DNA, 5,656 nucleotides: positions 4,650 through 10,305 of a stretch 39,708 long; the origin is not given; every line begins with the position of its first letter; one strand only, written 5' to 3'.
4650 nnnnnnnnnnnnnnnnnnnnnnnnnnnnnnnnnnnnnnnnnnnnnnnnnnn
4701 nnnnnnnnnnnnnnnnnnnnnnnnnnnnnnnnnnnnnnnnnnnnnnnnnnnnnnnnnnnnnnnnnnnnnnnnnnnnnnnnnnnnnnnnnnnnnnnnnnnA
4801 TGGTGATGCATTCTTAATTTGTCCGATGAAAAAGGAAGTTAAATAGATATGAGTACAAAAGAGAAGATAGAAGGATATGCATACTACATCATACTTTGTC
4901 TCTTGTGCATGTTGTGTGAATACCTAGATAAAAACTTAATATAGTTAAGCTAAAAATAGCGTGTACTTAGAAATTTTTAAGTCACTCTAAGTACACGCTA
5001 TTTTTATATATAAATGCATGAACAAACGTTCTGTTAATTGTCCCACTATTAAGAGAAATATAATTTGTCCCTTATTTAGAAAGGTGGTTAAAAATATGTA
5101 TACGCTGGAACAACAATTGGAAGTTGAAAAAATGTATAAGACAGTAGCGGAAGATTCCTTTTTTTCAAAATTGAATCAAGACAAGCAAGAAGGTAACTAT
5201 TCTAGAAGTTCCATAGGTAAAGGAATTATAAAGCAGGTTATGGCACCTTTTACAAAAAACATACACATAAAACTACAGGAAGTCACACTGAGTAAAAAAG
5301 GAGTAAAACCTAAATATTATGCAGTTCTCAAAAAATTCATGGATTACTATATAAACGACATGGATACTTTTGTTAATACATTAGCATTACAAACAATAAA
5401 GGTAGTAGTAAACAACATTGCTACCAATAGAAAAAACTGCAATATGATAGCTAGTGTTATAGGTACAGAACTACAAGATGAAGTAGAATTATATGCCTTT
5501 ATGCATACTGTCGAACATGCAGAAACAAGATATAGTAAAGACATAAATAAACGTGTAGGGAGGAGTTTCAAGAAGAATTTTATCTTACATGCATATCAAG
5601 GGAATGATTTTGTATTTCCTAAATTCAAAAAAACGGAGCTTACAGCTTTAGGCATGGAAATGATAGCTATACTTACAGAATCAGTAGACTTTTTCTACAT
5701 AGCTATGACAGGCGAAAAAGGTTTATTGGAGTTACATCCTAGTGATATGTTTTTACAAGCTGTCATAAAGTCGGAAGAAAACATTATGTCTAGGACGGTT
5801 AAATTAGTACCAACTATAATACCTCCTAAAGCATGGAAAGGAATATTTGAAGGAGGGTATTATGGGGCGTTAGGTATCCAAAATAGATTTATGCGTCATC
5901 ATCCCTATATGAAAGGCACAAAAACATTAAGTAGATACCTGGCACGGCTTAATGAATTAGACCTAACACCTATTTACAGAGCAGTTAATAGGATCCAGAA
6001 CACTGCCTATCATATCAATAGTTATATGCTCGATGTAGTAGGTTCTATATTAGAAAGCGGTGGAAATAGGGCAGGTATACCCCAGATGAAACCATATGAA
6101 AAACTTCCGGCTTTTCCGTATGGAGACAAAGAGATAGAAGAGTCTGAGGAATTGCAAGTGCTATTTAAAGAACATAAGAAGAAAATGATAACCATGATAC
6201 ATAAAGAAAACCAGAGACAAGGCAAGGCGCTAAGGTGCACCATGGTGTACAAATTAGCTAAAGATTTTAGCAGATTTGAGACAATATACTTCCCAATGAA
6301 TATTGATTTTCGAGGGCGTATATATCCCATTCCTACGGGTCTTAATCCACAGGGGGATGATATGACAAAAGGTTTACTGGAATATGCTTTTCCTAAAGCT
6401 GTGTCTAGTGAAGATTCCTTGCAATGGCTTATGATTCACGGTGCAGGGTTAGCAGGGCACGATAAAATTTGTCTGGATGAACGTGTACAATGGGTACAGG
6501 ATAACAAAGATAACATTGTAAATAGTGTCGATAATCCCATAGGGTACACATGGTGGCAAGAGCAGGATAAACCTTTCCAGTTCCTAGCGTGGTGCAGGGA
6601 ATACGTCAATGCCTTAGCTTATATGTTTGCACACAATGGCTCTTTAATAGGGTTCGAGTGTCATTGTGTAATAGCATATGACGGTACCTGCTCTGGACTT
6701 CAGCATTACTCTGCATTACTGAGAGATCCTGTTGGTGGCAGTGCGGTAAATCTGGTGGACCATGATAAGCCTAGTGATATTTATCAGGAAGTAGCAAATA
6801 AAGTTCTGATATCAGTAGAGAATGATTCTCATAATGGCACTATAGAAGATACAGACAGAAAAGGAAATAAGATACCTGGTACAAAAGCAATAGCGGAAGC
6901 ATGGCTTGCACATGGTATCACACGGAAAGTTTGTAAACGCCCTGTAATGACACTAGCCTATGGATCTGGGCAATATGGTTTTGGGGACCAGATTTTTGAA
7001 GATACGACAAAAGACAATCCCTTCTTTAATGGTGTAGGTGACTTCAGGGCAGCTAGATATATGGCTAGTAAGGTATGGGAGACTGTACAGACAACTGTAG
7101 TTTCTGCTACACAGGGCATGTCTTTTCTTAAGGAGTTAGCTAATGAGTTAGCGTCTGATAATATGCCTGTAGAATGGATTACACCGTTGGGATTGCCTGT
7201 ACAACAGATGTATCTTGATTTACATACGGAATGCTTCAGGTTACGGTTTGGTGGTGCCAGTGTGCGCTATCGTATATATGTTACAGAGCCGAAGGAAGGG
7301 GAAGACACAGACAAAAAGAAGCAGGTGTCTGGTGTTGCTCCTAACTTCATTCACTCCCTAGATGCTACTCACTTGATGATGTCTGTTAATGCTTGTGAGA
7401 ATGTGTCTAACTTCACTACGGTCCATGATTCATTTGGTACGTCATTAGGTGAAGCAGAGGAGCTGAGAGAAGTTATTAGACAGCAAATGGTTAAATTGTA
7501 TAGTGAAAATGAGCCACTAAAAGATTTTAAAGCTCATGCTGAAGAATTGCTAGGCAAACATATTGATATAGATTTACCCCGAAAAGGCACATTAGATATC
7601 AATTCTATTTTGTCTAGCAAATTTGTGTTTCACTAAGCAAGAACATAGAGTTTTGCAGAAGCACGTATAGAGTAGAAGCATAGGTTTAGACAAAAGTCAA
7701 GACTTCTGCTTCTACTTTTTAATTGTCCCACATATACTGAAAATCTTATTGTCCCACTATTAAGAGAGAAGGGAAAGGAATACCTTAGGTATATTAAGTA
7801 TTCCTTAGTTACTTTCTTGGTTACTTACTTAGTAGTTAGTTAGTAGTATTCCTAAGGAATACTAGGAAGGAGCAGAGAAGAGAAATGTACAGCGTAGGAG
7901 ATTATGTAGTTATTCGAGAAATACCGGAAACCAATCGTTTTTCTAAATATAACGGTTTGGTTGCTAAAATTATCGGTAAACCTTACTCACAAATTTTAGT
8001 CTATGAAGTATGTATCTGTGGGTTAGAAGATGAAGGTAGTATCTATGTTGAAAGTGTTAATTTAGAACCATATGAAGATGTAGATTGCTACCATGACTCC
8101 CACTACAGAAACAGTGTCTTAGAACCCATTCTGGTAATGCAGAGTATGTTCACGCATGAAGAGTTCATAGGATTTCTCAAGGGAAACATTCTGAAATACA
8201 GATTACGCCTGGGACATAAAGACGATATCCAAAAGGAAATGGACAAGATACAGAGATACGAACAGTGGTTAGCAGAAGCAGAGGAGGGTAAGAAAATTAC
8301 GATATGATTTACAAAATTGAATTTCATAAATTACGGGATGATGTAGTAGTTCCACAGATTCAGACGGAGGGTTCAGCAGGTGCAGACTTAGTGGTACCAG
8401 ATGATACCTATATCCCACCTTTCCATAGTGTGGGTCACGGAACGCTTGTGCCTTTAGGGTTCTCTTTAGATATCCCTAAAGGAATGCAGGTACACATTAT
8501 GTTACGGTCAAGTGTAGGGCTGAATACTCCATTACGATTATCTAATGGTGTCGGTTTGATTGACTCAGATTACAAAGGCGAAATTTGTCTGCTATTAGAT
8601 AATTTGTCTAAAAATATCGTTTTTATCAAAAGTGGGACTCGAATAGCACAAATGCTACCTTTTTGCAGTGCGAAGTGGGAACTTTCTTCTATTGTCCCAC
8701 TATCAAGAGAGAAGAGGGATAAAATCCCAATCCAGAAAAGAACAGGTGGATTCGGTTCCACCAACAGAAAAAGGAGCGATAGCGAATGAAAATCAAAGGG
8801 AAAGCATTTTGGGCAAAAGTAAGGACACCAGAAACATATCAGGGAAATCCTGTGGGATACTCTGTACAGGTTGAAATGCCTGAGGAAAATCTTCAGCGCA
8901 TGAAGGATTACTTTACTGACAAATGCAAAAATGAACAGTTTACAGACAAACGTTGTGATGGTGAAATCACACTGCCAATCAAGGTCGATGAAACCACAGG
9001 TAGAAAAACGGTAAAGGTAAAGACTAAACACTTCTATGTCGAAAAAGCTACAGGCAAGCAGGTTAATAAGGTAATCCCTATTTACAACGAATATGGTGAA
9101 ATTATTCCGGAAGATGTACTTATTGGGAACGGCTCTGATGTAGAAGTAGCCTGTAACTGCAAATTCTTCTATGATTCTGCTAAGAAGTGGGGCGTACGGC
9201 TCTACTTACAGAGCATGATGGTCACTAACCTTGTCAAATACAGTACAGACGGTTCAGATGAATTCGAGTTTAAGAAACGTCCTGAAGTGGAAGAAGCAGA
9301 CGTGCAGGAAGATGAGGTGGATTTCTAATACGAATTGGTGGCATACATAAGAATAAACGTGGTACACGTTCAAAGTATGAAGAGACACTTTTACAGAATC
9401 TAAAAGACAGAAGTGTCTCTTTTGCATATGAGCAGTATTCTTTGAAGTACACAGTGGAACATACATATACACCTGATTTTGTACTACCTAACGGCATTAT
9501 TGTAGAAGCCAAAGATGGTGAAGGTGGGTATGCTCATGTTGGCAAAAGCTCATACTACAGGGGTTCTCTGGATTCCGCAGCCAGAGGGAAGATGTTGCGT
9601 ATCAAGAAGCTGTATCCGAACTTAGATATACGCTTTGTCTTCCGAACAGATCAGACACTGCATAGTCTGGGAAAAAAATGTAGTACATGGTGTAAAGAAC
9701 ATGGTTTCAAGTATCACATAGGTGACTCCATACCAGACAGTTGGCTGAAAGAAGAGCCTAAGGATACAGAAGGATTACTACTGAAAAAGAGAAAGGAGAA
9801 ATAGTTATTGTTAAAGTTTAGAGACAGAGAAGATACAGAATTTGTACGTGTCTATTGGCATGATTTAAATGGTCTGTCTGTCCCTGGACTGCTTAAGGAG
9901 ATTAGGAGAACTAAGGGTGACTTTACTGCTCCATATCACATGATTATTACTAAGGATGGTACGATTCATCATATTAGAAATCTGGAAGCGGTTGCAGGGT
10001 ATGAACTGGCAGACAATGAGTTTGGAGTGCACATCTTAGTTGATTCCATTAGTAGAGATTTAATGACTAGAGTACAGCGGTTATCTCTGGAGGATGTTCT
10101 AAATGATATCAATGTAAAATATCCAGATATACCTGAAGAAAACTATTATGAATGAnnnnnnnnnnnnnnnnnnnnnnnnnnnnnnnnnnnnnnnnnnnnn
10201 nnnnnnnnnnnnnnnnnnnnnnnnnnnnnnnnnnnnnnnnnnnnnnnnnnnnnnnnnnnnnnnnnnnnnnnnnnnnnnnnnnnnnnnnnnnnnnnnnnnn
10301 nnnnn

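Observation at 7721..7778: Phage promoter family with a T7-like CACTAT core, occurring as a tandem half-site plus full-site module at two loci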

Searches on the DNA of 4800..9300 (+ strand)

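Call 7: search_dna_similar(query=window:4800-9300:+, collection=phages, mode=near, max_rows=30)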
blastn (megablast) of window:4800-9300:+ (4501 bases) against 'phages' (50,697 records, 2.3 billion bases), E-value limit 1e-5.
No match.

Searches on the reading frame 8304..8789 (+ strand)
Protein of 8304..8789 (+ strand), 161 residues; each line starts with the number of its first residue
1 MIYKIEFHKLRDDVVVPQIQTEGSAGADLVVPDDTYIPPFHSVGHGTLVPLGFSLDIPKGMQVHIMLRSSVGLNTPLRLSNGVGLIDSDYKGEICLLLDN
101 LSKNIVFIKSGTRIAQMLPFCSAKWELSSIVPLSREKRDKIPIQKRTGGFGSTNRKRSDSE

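Call 18: search_protein_families(library=phrogs, proteins=[window:8304-8789:+], max_evalue=0.001)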
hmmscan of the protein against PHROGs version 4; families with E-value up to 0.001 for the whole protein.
window:8304-8789:+ (161 aa): 2 families
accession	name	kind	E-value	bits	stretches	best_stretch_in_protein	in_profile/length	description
phrog_135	-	DNA, RNA and nucleotide metabolism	1.4e-34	121.4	1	2-158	144-294/463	dUTPase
phrog_1663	-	DNA, RNA and nucleotide metabolism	0.00014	22.1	1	55-118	128-190/303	dCTP deaminase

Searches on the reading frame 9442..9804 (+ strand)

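Call 18: search_protein_families(library=phrogs, proteins=[window:9442-9804:+], max_evalue=0.001)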
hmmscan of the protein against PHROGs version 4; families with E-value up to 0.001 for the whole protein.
window:9442-9804:+ (120 aa): 2 families
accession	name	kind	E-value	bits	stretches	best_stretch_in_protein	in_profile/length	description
phrog_945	-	DNA, RNA and nucleotide metabolism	1.5e-25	90.6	2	41-115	64-142/145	endonuclease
phrog_27028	-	DNA, RNA and nucleotide metabolism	1.3e-06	29.3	1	54-118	3-69/72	endonuclease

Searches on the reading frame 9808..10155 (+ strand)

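Call 18: search_protein_families(library=phrogs, proteins=[window:9808-10155:+], max_evalue=0.001)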
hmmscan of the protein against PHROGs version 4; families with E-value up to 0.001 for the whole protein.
window:9808-10155:+ (115 aa): 1 family
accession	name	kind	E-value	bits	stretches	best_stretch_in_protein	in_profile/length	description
phrog_822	-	lysis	4.5e-07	30.9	1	32-108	48-130/215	amidase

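Call 75: search_protein_families(library=pfam, proteins=[window:9808-10155:+], max_evalue=0.01)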
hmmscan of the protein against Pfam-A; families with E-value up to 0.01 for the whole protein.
window:9808-10155:+ (115 aa): 0 families
